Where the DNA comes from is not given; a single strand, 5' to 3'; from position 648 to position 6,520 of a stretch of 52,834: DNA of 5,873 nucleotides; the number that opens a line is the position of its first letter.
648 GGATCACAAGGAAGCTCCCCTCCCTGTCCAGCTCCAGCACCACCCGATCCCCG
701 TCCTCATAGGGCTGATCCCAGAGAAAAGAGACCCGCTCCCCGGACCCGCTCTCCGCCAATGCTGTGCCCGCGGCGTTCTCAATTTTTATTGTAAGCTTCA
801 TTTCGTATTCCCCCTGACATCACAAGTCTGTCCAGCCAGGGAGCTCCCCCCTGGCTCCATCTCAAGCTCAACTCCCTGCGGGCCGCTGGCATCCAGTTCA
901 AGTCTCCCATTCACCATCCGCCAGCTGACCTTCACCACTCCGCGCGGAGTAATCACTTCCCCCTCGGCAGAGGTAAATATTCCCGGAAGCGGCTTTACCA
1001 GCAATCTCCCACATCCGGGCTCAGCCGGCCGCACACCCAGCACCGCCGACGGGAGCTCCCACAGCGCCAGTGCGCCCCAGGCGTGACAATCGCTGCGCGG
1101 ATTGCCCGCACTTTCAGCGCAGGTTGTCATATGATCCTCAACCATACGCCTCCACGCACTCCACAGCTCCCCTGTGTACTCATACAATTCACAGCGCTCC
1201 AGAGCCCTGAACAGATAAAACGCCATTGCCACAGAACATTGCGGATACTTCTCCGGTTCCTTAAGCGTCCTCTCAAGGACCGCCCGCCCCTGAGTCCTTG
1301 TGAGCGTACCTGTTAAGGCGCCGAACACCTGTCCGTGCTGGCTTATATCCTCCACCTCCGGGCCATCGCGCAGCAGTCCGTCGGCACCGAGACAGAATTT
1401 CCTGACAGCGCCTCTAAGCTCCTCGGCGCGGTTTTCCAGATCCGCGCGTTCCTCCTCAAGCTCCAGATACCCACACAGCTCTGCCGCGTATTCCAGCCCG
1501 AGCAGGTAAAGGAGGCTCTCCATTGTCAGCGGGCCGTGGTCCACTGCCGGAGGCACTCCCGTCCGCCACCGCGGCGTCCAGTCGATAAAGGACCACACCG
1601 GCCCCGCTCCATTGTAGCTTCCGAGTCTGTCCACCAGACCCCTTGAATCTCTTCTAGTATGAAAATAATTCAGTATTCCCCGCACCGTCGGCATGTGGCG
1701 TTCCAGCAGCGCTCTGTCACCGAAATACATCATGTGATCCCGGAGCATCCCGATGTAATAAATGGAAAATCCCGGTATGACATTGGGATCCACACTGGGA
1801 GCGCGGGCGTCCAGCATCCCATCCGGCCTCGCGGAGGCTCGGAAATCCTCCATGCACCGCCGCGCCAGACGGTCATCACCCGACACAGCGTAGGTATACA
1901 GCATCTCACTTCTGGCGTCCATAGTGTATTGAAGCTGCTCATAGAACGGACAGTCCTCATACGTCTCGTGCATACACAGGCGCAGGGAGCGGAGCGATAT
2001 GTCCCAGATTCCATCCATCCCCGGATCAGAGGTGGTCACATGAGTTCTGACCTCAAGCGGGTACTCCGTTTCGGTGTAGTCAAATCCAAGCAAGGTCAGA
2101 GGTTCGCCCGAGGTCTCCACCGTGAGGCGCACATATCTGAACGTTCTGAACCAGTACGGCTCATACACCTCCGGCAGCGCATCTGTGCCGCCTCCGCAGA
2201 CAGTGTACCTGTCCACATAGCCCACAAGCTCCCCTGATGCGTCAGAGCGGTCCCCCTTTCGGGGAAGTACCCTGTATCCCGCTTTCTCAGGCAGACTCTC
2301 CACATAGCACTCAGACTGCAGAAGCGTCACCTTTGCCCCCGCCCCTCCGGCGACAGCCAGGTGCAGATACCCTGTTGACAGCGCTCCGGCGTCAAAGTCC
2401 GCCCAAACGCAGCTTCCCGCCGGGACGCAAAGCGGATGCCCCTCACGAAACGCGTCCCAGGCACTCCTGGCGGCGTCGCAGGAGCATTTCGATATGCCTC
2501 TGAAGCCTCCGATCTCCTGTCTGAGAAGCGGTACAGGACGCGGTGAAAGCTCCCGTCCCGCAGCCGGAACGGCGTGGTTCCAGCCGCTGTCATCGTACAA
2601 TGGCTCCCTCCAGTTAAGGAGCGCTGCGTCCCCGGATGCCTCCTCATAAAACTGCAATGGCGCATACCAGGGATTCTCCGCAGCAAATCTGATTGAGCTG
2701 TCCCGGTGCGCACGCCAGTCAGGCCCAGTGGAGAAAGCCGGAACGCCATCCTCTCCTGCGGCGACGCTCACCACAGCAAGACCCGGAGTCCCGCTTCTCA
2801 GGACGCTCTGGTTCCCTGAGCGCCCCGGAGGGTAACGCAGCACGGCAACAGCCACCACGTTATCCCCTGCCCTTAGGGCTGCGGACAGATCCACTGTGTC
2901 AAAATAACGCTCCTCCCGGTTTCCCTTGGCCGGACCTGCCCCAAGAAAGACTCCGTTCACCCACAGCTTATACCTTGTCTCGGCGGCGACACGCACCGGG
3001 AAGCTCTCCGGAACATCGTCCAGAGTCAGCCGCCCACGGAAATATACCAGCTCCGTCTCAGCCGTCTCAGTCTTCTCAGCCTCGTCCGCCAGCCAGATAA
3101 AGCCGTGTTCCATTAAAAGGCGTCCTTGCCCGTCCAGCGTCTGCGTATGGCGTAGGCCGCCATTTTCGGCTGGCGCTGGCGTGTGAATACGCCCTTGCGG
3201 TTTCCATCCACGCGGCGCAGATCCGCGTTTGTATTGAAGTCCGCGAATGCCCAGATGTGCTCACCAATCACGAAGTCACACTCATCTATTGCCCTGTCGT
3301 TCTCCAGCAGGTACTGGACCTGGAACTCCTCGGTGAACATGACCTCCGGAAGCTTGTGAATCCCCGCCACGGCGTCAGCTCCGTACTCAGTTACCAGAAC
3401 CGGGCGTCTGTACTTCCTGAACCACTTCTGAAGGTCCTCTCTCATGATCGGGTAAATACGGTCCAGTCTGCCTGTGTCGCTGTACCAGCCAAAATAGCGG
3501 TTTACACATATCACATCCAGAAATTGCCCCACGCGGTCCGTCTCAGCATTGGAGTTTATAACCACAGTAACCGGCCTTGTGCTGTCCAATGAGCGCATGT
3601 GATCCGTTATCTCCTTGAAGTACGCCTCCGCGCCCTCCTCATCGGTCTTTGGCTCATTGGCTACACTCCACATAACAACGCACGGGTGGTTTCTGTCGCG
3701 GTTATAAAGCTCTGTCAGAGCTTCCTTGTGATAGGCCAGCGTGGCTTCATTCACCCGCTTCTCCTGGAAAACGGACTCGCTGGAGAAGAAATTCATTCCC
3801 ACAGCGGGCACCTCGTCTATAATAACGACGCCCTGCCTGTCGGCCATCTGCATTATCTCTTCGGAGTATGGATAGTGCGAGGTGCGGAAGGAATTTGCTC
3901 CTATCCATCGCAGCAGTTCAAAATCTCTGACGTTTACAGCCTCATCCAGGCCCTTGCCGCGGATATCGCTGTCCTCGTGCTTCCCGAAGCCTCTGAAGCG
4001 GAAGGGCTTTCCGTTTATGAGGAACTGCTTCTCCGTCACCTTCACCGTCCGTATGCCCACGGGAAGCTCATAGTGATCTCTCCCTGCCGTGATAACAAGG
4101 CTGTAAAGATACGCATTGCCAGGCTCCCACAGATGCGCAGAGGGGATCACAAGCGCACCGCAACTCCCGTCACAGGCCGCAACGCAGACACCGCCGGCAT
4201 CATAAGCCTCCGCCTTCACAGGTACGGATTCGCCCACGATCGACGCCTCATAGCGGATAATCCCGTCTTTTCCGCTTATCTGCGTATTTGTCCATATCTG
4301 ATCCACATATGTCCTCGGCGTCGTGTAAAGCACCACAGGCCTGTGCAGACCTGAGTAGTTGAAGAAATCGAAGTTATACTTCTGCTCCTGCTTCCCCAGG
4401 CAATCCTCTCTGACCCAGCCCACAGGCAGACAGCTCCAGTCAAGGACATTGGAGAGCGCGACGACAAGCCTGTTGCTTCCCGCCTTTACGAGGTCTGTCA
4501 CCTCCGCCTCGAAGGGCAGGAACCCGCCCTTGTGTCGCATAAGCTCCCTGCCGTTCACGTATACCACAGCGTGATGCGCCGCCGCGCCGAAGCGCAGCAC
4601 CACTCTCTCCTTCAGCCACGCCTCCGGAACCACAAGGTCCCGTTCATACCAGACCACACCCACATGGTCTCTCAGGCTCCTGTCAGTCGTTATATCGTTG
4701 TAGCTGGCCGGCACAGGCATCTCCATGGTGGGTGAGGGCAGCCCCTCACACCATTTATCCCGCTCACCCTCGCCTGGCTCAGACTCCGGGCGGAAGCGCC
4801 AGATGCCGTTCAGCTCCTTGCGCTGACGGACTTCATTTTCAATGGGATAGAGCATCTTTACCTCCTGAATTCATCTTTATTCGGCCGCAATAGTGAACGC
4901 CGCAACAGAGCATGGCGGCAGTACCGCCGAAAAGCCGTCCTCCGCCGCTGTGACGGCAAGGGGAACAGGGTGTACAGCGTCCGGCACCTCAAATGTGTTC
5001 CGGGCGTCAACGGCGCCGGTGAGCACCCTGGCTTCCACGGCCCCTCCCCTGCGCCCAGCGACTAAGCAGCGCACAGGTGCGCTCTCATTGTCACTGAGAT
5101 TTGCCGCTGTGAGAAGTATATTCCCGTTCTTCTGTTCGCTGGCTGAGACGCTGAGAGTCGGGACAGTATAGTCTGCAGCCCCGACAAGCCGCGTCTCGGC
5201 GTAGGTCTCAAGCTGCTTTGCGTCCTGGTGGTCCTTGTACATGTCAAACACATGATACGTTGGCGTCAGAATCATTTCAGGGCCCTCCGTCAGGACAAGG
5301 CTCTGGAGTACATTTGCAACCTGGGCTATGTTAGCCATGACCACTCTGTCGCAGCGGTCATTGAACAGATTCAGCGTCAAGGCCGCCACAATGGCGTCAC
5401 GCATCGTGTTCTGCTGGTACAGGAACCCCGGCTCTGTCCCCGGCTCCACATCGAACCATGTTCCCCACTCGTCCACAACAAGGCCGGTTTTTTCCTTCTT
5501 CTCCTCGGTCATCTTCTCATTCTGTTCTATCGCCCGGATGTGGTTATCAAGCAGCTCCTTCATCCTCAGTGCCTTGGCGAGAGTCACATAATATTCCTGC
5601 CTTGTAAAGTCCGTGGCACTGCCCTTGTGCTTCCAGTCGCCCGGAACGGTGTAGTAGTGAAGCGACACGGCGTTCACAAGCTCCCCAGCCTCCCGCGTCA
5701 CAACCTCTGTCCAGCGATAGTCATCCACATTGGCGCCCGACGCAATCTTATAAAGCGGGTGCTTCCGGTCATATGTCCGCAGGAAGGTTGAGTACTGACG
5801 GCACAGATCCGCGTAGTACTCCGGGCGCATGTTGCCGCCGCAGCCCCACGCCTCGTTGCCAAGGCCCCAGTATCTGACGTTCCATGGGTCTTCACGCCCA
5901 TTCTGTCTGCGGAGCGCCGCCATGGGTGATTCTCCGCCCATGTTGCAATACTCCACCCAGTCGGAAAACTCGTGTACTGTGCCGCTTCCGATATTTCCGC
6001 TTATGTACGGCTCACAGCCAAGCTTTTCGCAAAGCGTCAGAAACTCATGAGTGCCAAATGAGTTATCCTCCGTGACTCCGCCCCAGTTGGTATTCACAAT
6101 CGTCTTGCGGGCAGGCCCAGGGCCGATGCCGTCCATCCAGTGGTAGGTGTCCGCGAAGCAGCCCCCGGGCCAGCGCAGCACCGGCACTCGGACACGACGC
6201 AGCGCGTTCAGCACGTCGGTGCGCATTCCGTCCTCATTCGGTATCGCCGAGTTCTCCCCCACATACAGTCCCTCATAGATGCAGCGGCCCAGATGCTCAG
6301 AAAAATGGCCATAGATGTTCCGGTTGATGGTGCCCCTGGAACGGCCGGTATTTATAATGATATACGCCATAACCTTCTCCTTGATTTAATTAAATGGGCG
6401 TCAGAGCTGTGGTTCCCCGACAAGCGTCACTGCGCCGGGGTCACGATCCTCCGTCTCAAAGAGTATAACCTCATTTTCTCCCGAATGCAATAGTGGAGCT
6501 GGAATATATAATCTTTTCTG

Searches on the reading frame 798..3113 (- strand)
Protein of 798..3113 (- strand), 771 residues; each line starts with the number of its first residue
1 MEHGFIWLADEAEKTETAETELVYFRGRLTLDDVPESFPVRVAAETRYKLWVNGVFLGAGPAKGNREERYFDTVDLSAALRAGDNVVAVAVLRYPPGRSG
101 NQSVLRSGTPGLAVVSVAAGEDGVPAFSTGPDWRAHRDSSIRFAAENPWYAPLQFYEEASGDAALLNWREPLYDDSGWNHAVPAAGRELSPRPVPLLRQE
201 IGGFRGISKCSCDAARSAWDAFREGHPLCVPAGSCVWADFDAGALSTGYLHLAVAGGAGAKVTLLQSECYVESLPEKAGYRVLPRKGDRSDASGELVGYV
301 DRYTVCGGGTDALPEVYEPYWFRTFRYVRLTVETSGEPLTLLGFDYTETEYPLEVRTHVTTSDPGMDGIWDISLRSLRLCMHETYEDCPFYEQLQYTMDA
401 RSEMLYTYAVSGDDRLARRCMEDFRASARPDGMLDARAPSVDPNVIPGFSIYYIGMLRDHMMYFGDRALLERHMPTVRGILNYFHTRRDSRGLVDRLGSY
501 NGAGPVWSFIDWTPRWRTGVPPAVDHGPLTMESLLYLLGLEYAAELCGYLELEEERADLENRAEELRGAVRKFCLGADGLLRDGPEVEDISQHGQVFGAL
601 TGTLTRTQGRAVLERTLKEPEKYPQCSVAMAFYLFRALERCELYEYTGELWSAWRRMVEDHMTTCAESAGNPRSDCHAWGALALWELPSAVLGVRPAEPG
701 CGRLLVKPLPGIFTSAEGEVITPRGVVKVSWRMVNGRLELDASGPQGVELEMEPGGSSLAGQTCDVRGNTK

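Call 4: search_protein_families(library=pfam, proteins=[window:798-3113:-], max_evalue=0.01)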
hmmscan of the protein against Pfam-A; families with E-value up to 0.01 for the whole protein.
window:798-3113:- (771 aa): 5 families
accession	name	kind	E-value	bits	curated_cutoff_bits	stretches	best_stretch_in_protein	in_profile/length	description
PF17389.8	Bac_rhamnosid6H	-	2.2e-19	70.4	24.5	1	359-616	6-250/339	Bacterial alpha-L-rhamnosidase 6 hairpin glycosidase domain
PF17390.7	Bac_rhamnosid_C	-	3.9e-10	39.8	22.1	1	693-751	1-60/78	Bacterial alpha-L-rhamnosidase C-terminal domain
PF02837.24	Glyco_hydro_2_N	-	0.00061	20.2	28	1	45-97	92-139/169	Glycosyl hydrolases family 2, sugar binding domain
PF13364.12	BetaGal_ABD2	-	0.00097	20.3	23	1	18-91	32-106/112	Beta-galactosidase second all-beta domain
PF08531.16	Bac_rhamnosid_N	-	0.0019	18.5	25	1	47-186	15-155/172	Alpha-L-rhamnosidase N-terminal domain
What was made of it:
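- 798..8128 (-): Downstream exo-glycosidase genes whose products start without a signal peptide-like segment: GH35 beta-galactosidase, GH51 arabinofuranosidase, GH2 beta-glucuronidase, GH78-type rhamnosidase. Pfam (call 4).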

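Call 99: search_solved_structures(query=window:798-3113:-, max_evalue=0.00001)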
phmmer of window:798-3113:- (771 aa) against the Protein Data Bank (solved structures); distinct sequences matched with E-value up to 0.00001: 3.
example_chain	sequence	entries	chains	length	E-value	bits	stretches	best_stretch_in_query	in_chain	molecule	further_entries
2okx_A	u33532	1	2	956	5.7e-50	173.2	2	322-752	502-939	Rhamnosidase B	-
3cih_A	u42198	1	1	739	1.5e-15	59.4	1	323-736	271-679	Putative alpha-rhamnosidase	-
4xhc_A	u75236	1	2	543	2.6e-12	48.7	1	324-660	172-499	Alpha-L-rhamnosidase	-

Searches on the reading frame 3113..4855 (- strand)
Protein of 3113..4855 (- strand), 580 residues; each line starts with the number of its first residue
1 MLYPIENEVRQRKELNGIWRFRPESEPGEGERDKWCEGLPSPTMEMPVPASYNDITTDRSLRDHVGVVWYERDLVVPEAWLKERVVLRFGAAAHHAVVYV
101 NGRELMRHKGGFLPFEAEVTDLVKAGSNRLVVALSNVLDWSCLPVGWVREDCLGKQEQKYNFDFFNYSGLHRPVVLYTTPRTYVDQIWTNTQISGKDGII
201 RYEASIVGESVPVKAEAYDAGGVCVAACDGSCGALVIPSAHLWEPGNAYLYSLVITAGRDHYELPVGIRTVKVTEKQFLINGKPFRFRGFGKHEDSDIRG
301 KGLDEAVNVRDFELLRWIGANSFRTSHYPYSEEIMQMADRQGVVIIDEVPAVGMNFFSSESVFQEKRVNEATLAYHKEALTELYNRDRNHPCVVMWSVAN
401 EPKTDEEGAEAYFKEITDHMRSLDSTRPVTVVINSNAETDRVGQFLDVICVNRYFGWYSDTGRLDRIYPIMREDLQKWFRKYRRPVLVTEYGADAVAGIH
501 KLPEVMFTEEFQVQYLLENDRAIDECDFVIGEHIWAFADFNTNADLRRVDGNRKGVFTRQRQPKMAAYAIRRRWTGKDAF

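Call 4: search_protein_families(library=pfam, proteins=[window:3113-4855:-], max_evalue=0.01)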
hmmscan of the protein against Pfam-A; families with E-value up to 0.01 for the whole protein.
window:3113-4855:- (580 aa): 5 families
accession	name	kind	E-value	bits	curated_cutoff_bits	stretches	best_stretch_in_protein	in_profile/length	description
PF02836.23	Glyco_hydro_2_C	-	2.6e-82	276.8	21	1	271-575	1-298/302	Glycosyl hydrolases family 2, TIM barrel domain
PF02837.24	Glyco_hydro_2_N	-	1.8e-28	100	28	1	13-180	2-169/169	Glycosyl hydrolases family 2, sugar binding domain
PF22666.2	Glyco_hydro_2_N2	-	2.9e-08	34.4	27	1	68-136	50-119/167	Glycosyl hydrolase 2 galactose-binding domain-like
PF00703.27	Glyco_hydro_2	-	0.00015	22.9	23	1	182-269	1-109/109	Glycosyl hydrolases family 2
PF00150.24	Cellulase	-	0.0064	16.5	23.5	0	372-495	101-240/272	Cellulase (glycosyl hydrolase family 5)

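Call 98: search_solved_structures(query=window:3113-4855:-, max_evalue=1e-30)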
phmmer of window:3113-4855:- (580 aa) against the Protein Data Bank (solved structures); distinct sequences matched with E-value up to 1e-30: 56.
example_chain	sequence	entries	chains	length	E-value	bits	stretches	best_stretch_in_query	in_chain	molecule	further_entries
6u7j_A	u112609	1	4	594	1.1e-252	843.1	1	1-575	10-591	Beta-glucuronidase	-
6xxw_A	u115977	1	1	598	1.4e-187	628.1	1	1-575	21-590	Beta-glucuronidase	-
4jkm_A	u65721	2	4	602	7.8e-187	625.6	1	1-576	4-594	Beta-glucuronidase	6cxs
5c70_A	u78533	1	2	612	8e-178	595.9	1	1-576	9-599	Glucuronidase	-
5c71_A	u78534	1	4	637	6.2e-177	592.9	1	1-576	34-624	Glucuronidase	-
3k4a_A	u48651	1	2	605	1.7e-168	565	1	1-577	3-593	Beta-glucuronidase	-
7pr6_AAA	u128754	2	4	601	5.7e-168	563.3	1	1-577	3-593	Beta-glucuronidase | Beta-D-glucuronidase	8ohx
4jhz_A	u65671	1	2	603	5.8e-168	563.3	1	1-577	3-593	Beta-glucuronidase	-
6lej_B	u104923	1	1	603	5.8e-168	563.3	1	1-577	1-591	Beta-D-glucuronidase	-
6leg_A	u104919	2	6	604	5.8e-168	563.3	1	1-577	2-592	Beta-D-glucuronidase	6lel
3k46_A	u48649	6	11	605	5.8e-168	563.3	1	1-577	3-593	Beta-glucuronidase | Beta-D-glucuronidase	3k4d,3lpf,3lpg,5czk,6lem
6lej_A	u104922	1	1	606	5.9e-168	563.3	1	1-577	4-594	Beta-D-glucuronidase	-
6lem_B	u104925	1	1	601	5e-167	560.2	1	4-577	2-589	Beta-D-glucuronidase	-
1bhg_A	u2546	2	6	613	6.5e-167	559.8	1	1-574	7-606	BETA-GLUCURONIDASE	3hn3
6d4o_A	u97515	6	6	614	9.2e-166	556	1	1-576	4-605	Beta-glucuronidase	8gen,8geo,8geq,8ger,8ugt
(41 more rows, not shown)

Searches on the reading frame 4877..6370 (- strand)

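Call 4: search_protein_families(library=pfam, proteins=[window:4877-6370:-], max_evalue=0.01)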
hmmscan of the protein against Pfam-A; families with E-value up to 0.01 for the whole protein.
window:4877-6370:- (497 aa): 2 families
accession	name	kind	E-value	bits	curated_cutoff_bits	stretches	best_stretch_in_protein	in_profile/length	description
PF06964.18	Alpha-L-AF_C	-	3.1e-47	161.3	27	1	300-488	1-165/165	Alpha-L-arabinofuranosidase C-terminal domain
PF22848.2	ASD1_dom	-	1.2e-06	28.7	22.2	1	64-122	10-72/239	Alpha-L-arabinofuranosidase 1 domain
